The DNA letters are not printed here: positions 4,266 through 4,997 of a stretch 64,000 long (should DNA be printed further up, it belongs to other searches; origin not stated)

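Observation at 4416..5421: Tandem dUTPase paralogues with reciprocally lost catalytic motifs (3 | 1-2-4-5), an unfused analogue of the herpesvirus monomeric dUTPase layout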

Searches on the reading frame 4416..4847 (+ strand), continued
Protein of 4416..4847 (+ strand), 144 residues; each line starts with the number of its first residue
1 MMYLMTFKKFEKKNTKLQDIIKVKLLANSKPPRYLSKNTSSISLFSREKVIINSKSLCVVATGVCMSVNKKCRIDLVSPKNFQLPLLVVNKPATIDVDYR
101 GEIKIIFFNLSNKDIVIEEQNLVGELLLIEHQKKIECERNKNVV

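Call 50: search_solved_structures(query=A3, max_evalue=0.001, show_alignments=1)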
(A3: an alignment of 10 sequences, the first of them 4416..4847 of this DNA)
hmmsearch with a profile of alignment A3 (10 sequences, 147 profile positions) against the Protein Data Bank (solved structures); distinct sequences matched with E-value up to 0.001: 73 (the best 60 are shown).
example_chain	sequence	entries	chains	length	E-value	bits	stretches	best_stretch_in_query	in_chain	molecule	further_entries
8hrv_A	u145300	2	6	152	9.2e-24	87.2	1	18-136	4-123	Deoxyuridine 5'-triphosphate nucleotidohydrolase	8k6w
7n56_A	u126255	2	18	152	7.4e-20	74.5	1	19-132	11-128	Deoxyuridine 5'-triphosphate nucleotidohydrolase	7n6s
8y1q_A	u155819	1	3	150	1.1e-18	70.8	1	16-140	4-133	Deoxyuridine 5'-triphosphate nucleotidohydrolase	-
3lqw_A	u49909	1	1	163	9.8e-18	67.6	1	18-143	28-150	Deoxyuridine 5'-triphosphate nucleotidohydrolase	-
4gk6_A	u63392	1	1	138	3.9e-14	56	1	29-130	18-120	Deoxyuridine 5'-triphosphate nucleotidohydrolase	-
3mbq_A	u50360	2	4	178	9.5e-14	54.7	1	42-136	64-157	Deoxyuridine 5'-triphosphate nucleotidohydrolase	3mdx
7pwx_HHH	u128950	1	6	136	1.8e-13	53.8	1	35-135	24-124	Deoxyuridine 5'-triphosphate nucleotidohydrolase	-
3h6d_A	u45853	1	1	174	2.2e-13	53.5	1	34-135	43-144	Deoxyuridine 5'-triphosphate nucleotidohydrolase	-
3i93_A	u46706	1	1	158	2.4e-13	53.4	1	34-135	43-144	Deoxyuridine 5'-triphosphate nucleotidohydrolase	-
5ect_A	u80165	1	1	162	2.6e-13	53.3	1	34-135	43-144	Deoxyuridine 5'-triphosphate nucleotidohydrolase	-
8qld_A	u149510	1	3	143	2.6e-13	53.3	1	18-138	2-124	Deoxyuridine 5'-triphosphate nucleotidohydrolase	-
1mq7_A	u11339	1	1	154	2.6e-13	53.3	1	35-135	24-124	DEOXYURIDINE 5'-TRIPHOSPHATE NUCLEOTIDOHYDROLASE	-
8cga_A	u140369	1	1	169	2.7e-13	53.2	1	34-135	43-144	Deoxyuridine 5'-triphosphate nucleotidohydrolase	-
5edd_A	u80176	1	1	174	3.2e-13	53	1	34-135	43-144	Deoxyuridine 5'-triphosphate nucleotidohydrolase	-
1six_A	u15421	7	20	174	3.2e-13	53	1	34-135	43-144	Deoxyuridine 5'-triphosphate nucleotidohydrolase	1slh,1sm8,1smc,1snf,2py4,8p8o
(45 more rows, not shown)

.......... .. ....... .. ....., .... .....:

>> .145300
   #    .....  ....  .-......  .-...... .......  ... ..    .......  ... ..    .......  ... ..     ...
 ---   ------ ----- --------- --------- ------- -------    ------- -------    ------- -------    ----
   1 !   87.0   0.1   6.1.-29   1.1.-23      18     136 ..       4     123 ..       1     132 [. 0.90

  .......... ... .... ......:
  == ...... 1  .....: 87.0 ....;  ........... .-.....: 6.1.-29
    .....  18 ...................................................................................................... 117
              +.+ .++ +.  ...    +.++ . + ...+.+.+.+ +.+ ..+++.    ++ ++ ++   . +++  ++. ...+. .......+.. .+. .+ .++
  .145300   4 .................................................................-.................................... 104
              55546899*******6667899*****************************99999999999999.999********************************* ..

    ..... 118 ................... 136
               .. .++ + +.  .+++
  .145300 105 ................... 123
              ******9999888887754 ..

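Call 54: find_related_loci(query=A3, collection=genome_contigs, flank=4000)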
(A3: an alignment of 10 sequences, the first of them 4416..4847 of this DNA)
Query A3 (144 aa) in genome_contigs; peptide patterns used: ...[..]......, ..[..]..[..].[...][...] (x = any residue, [..] = any of these).
600 stretches matched a pattern (row limit reached: there are more); 570 encode a relative of the query (tblastn E <= 1e-3); the best 80 are kept; 80 distinct loci.
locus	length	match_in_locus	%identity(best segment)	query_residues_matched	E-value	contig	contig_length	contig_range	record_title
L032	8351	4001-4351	33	16-128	5e-16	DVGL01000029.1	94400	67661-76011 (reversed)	MAG TPA_asm: Candidatus Caccocola faecigallinarum isolate ChiHjej11B10-3130 ChiHjej11B10M5__C344552_L94400_SRR6323175, w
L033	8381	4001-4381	30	7-128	8e-16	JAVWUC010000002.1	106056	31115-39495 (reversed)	MAG: Cetobacterium sp. isolate CGS3Y4-bin10 NODE_143_length_106056_cov_28.504816, whole genome shotgun sequence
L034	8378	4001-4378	33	12-133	2e-15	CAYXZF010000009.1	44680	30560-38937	MAG TPA_asm: uncultured Phocaeicola sp. isolate SRP350583_co2_541 genome assembly, contig: NODE_1015_length_44680_cov_53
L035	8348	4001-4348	32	21-133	4e-15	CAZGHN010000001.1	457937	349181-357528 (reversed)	MAG TPA_asm: uncultured bacterium isolate SRP323688_co1_166 genome assembly, contig: NODE_17_length_457937_cov_17.603614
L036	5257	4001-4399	30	21-142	6e-15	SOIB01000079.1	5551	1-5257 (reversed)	MAG: Candidatus Stahlbacteria bacterium isolate E29_bin14 NODE_7440_length_5551_cov_12.377729, whole genome shotgun sequ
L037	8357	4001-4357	29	32-144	3e-13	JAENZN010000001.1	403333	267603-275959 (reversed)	MAG: Syntrophomonas sp. isolate BM5_bin.8 BM5_bin8_NODE_3_length_403333_cov_77.570748, whole genome shotgun sequence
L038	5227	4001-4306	34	32-129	9e-15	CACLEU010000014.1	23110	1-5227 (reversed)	uncultured Pelagibacteraceae bacterium isolate AG-461-M04 genome assembly, contig: AG-461-M04_NODE_14, whole genome shot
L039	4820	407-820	30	1-132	3e-14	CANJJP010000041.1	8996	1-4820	MAG: Bacteroidetes bacterium isolate RH-23may17-1114 genome assembly, contig: RH-23may17-C63269, whole genome shotgun se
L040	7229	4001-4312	30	29-128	3e-14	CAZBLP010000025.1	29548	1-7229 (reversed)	MAG TPA_asm: uncultured bacterium isolate binchicken_co291_23 genome assembly, contig: NODE_272_length_29548_cov_12.2436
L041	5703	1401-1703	31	32-128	6e-12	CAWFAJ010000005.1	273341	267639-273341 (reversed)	MAG: uncultured delta proteobacterium isolate MFD00991.bin.1.136 genome assembly, contig: contig_35046, whole genome sho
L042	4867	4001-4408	29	4-133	8e-14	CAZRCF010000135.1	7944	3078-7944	MAG TPA_asm: uncultured Lentimicrobiaceae bacterium isolate binchicken_co340_7 genome assembly, contig: NODE_4441_length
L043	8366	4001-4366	34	18-133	1e-13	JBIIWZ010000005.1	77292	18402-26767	MAG: Flavobacteriales bacterium isolate ME2005-05-25_3300042391_group2_bin67 Rohwer_bin964_scaffold_45_c1, whole genome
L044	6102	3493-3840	34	23-132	1e-13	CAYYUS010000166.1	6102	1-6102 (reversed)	MAG TPA_asm: uncultured Akkermansia sp. isolate SRP302895_co1_53 genome assembly, contig: NODE_27367_length_6102_cov_5.0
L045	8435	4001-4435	28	1-132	2e-13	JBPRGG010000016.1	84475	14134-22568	MAG: Candidatus Cyclobacteriaceae bacterium M3_2C_046 megahit_66647, whole genome shotgun sequence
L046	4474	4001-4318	35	32-133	2e-13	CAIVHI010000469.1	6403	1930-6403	MAG: uncultured Bacteroidetes bacterium isolate Umea_bin-04691 genome assembly, contig: bin-04691:469/523, whole genome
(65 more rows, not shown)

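Call 56: find_encoding_contigs(protein=P0272, flank=4000, max_places=2)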
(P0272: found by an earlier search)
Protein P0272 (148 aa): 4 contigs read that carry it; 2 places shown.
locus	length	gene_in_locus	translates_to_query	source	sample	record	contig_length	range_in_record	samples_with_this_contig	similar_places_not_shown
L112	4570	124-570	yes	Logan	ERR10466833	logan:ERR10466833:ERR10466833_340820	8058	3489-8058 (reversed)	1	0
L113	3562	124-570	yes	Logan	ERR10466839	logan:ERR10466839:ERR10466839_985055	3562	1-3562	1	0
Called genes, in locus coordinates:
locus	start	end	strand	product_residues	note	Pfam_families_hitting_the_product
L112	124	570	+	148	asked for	PF00692:dUTPase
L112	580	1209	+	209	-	PF00692:dUTPase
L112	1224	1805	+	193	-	PF03602:Cons_hypoth95, PF05175:MTS, PF06325:PrmA, PF13847:Methyltransf_31 (weak), PF13649:Methyltransf_25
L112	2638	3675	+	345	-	PF01594:AI-2E_transport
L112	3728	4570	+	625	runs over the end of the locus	PF00580:UvrD-helicase, PF01443:Viral_helicase1 (faint), PF13086:AAA_11 (faint), PF13245:AAA_19, PF13361:UvrD_C, PF13538:UvrD_C_2 (faint)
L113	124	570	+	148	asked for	PF00692:dUTPase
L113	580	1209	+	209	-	PF00692:dUTPase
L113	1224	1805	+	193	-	PF03602:Cons_hypoth95, PF05175:MTS, PF06325:PrmA, PF13847:Methyltransf_31 (weak), PF13649:Methyltransf_25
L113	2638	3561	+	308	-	?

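Call 57: find_encoding_contigs(protein=P0130, flank=4000, max_places=2)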
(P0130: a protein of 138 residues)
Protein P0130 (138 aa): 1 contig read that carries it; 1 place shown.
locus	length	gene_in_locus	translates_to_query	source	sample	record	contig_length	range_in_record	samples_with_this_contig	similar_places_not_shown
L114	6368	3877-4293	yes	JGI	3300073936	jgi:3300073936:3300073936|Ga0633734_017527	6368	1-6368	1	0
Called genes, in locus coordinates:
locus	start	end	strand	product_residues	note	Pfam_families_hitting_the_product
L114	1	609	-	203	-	?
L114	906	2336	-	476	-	PF02934:GatB_N, PF02637:GatB_Yqey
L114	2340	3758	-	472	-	PF01425:Amidase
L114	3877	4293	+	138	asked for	PF00692:dUTPase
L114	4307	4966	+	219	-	PF00692:dUTPase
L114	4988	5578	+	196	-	PF03602:Cons_hypoth95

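Call 60: find_encoding_contigs(protein=P0258, flank=5000, max_places=2)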
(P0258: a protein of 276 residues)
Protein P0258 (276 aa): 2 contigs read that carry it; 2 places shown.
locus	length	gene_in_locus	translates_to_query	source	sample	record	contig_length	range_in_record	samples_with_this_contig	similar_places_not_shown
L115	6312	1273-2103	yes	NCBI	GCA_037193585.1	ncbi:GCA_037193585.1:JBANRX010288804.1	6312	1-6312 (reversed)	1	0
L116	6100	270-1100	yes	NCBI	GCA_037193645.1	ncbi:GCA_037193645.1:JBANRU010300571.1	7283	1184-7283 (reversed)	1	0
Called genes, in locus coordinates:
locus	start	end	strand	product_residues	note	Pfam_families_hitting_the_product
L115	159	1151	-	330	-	PF00579:tRNA-synt_1b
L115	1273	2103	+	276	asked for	PF22769:DCD (faint), PF00692:dUTPase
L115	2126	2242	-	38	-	-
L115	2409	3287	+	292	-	PF01520:Amidase_3, PF01471:PG_binding_1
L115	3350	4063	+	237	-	PF00588:SpoU_methylase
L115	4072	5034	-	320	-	PF01368:DHH, PF02272:DHHA1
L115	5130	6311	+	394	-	?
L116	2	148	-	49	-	?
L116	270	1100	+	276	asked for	PF22769:DCD (faint), PF00692:dUTPase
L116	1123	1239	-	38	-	-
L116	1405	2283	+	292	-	PF01520:Amidase_3, PF01471:PG_binding_1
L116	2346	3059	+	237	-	PF00588:SpoU_methylase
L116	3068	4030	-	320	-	PF01368:DHH, PF02272:DHHA1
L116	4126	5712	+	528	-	PF01943:Polysacc_synt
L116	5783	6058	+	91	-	PF00216:Bac_DNA_binding, PF14908:HU-CCDC81_euk_1 (weak)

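Call 92: find_encoding_contigs(protein=P0176, flank=3000, max_places=2)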
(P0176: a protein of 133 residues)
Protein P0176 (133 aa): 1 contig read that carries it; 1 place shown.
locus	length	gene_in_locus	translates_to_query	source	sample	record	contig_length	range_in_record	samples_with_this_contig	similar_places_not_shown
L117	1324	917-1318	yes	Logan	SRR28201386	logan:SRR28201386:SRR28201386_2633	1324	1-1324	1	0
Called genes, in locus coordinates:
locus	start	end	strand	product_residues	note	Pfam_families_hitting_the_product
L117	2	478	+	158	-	?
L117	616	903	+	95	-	-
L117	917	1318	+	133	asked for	PF00692:dUTPase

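Call 93: find_encoding_contigs(protein=P0126, flank=3000, max_places=2)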
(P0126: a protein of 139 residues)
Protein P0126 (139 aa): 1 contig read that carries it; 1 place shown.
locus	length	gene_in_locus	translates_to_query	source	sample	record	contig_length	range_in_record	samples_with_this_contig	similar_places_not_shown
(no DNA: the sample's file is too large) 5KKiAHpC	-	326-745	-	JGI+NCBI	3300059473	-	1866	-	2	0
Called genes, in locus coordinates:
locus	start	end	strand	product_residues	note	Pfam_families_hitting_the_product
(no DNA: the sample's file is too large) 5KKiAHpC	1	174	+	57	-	?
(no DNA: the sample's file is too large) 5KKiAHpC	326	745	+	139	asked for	PF00692:dUTPase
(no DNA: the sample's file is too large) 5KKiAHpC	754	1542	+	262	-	PF00692:dUTPase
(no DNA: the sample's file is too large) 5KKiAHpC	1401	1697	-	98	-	-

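Call 98: search_protein_families(library=padloc, proteins=[window:4416-4847:+], max_evalue=0.01)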
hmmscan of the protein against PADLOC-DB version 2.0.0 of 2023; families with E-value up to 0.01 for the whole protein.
window:4416-4847:+ (144 aa): 0 families
